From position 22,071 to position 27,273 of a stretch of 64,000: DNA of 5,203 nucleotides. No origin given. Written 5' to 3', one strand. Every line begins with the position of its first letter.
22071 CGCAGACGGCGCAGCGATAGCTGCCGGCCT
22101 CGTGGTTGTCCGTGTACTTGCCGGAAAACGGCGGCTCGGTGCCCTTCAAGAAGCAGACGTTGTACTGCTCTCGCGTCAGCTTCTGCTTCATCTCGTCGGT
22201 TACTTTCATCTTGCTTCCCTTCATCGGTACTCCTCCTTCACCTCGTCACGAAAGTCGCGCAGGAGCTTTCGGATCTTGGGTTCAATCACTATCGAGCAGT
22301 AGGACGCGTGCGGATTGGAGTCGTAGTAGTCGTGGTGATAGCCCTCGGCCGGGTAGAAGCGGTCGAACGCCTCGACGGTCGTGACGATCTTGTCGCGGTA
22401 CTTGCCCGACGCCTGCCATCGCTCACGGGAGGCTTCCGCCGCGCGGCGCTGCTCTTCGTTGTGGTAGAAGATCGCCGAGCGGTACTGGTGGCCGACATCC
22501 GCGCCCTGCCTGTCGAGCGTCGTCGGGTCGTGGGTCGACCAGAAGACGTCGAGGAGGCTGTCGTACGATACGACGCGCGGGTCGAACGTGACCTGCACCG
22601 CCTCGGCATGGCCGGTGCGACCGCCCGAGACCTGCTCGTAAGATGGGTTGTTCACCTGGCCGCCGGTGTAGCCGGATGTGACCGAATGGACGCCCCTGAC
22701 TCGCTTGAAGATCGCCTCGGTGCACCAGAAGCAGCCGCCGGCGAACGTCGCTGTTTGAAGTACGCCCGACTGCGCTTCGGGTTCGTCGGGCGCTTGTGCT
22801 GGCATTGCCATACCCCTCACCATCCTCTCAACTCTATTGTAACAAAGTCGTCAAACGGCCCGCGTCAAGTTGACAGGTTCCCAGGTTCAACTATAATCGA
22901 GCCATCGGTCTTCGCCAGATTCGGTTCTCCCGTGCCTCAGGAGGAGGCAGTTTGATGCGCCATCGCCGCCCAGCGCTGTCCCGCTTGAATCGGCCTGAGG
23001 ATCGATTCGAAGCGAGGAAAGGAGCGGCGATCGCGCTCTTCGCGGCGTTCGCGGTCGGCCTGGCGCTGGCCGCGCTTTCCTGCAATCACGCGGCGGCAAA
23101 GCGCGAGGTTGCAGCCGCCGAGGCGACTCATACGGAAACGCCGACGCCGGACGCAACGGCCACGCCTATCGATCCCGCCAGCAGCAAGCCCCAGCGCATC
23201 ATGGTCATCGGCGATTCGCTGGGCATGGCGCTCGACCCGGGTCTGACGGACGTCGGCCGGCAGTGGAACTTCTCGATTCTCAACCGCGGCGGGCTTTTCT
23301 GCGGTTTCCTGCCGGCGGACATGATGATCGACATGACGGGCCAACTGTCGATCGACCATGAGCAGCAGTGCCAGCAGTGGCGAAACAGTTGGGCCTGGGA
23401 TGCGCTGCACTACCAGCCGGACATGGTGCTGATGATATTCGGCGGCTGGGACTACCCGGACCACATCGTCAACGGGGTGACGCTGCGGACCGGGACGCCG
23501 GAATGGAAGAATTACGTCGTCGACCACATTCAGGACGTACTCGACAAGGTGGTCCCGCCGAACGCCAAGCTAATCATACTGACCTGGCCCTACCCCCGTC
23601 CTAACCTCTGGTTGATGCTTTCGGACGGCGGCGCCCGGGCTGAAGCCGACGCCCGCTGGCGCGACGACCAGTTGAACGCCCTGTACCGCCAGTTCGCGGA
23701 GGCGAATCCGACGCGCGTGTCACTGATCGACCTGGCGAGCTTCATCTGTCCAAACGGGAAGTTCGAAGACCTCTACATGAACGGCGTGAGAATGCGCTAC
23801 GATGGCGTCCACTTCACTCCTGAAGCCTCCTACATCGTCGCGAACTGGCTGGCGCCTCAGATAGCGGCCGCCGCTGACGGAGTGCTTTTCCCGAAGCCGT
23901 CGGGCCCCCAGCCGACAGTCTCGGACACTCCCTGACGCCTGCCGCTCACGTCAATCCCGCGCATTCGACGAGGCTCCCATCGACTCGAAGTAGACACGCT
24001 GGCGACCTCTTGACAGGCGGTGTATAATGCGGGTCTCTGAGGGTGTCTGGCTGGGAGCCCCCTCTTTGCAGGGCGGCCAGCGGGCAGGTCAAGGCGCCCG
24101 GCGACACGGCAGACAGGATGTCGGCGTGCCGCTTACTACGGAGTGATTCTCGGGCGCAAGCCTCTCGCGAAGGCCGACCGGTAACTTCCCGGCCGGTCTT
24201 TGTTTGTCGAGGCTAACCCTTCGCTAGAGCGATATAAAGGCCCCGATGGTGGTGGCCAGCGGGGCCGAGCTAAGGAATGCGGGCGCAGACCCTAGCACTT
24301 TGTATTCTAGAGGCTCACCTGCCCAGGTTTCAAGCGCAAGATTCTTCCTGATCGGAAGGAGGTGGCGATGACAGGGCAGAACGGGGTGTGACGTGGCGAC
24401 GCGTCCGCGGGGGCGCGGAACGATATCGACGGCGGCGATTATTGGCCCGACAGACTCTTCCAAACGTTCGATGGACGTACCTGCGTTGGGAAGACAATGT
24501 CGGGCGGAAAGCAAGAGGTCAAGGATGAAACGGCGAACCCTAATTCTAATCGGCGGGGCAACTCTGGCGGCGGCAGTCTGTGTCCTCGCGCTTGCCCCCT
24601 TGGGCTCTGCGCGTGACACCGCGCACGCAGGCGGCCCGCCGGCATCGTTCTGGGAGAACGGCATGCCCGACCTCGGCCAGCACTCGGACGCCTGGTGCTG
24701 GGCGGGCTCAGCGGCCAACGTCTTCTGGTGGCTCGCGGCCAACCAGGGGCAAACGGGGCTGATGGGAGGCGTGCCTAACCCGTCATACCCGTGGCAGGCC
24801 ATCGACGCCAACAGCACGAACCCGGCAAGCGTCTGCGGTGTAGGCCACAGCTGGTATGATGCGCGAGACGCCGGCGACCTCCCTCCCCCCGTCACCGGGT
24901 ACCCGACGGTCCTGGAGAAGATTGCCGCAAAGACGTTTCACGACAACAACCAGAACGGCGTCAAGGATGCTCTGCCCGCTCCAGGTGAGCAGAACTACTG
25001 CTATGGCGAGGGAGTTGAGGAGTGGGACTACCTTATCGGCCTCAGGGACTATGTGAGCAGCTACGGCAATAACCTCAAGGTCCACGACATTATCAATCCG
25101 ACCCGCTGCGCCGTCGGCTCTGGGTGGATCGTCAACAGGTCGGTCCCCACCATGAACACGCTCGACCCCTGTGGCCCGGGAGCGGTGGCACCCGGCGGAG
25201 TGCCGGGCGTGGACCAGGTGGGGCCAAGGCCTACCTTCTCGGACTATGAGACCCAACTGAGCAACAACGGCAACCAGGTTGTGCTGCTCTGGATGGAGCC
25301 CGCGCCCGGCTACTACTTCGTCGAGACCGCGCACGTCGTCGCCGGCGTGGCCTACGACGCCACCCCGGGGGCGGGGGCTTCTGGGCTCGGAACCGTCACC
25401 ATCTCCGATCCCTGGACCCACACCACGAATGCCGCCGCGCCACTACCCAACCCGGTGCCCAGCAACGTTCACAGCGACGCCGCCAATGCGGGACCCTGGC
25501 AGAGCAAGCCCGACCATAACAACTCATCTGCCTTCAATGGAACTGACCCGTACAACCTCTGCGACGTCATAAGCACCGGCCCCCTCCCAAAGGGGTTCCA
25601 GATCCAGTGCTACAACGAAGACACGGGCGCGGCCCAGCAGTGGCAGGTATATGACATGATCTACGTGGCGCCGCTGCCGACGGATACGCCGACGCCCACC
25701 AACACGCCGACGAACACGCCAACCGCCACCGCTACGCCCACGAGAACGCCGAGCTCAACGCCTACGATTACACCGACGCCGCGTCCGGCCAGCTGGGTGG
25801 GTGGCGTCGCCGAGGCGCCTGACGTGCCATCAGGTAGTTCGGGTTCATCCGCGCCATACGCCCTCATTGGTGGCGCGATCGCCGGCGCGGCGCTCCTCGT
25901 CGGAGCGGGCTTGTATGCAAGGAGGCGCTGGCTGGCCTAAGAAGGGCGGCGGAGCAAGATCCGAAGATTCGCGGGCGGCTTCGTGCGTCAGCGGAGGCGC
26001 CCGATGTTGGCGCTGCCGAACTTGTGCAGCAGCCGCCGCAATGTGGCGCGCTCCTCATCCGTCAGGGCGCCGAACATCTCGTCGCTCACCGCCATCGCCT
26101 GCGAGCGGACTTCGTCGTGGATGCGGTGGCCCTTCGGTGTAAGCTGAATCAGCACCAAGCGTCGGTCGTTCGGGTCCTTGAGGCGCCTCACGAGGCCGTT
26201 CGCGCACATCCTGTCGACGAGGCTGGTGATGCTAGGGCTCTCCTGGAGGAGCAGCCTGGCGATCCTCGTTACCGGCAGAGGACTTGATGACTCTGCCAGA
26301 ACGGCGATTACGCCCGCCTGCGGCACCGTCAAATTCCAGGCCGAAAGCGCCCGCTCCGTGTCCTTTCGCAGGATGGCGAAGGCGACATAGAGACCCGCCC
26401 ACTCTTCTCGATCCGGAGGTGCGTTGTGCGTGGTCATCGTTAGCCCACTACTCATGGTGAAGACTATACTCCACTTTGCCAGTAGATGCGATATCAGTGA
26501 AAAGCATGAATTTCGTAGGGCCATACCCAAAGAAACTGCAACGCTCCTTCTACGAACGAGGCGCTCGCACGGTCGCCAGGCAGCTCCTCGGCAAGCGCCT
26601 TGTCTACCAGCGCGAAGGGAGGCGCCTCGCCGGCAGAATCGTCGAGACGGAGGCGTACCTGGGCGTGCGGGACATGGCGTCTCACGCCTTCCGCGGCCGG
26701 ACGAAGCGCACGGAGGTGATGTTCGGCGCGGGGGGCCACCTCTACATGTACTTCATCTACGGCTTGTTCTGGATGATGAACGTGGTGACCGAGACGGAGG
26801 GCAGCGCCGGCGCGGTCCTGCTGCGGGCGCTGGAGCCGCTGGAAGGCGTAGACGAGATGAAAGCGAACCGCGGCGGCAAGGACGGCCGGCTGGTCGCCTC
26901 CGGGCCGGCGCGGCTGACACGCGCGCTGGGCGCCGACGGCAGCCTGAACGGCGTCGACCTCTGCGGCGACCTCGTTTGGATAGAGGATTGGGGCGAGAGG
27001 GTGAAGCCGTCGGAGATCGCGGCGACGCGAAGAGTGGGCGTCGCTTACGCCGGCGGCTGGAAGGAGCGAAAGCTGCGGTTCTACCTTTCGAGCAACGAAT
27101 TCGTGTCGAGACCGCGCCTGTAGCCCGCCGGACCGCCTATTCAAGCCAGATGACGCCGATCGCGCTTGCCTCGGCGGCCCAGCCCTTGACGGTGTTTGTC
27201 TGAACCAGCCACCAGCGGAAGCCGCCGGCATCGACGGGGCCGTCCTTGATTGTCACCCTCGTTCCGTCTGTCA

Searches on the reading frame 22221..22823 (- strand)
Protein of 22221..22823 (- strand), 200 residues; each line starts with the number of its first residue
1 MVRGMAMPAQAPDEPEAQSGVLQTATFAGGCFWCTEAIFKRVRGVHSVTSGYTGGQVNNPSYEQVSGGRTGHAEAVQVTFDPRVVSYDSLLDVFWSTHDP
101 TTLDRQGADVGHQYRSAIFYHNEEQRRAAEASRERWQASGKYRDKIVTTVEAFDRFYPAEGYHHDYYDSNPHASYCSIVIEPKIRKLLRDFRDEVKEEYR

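Call 82: search_protein_families(library=pfam, proteins=[window:22221-22823:-], max_evalue=0.00001)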
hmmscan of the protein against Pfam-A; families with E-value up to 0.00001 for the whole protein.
window:22221-22823:- (200 aa): 1 family
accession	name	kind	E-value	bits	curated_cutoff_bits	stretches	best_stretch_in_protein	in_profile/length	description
PF01625.27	PMSR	-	1.4e-67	227.1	23.7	1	24-176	1-152/153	Peptide methionine sulfoxide reductase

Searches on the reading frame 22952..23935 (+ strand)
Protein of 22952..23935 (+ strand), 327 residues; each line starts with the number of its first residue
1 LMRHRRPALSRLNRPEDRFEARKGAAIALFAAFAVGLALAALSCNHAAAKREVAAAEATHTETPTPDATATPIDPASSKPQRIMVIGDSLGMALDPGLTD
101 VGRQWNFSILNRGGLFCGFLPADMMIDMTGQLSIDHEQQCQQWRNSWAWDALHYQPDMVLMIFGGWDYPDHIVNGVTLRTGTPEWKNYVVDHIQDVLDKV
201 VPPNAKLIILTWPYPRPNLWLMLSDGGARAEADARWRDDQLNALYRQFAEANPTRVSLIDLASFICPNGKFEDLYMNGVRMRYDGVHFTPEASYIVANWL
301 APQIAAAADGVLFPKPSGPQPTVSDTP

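Call 82: search_protein_families(library=pfam, proteins=[window:22952-23935:+], max_evalue=0.00001)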
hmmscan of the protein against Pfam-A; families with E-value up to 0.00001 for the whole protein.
window:22952-23935:+ (327 aa): 3 families
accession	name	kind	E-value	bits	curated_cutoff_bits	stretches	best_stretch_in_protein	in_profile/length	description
PF19040.6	SGNH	-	4.2e-17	63.1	27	1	69-298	12-244/248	SGNH domain (fused to AT3 domains)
PF04311.20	DUF459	-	1.1e-10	41.6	27.2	1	143-300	47-194/197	Protein of unknown function (DUF459)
PF13472.12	Lipase_GDSL_2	-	5.5e-07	30.7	32.9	1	141-291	49-174/178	GDSL-like Lipase/Acylhydrolase family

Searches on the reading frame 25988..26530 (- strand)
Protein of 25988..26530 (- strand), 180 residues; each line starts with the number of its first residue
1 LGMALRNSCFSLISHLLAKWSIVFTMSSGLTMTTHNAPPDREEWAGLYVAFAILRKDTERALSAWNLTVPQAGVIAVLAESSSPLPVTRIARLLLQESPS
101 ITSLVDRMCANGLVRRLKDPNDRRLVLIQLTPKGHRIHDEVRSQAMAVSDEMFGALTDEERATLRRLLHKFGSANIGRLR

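Call 82: search_protein_families(library=pfam, proteins=[window:25988-26530:-], max_evalue=0.00001)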
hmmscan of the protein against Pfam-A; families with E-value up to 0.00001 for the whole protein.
window:25988-26530:- (180 aa): 2 families
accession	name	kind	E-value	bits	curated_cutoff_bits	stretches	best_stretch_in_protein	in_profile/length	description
PF12802.13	MarR_2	-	9.6e-11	42.1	27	1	66-124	2-60/61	MarR family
PF01047.28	MarR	-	2.4e-09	37.4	24.6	1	67-126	1-59/59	MarR family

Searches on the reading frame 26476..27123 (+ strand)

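Call 82: search_protein_families(library=pfam, proteins=[window:26476-27123:+], max_evalue=0.00001)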
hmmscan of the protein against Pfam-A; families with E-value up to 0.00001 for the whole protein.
window:26476-27123:+ (215 aa): 1 family
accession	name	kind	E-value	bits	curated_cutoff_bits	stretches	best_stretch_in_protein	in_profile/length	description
PF02245.21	Pur_DNA_glyco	-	4.9e-63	212.2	27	1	24-207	1-180/181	Methylpurine-DNA glycosylase (MPG)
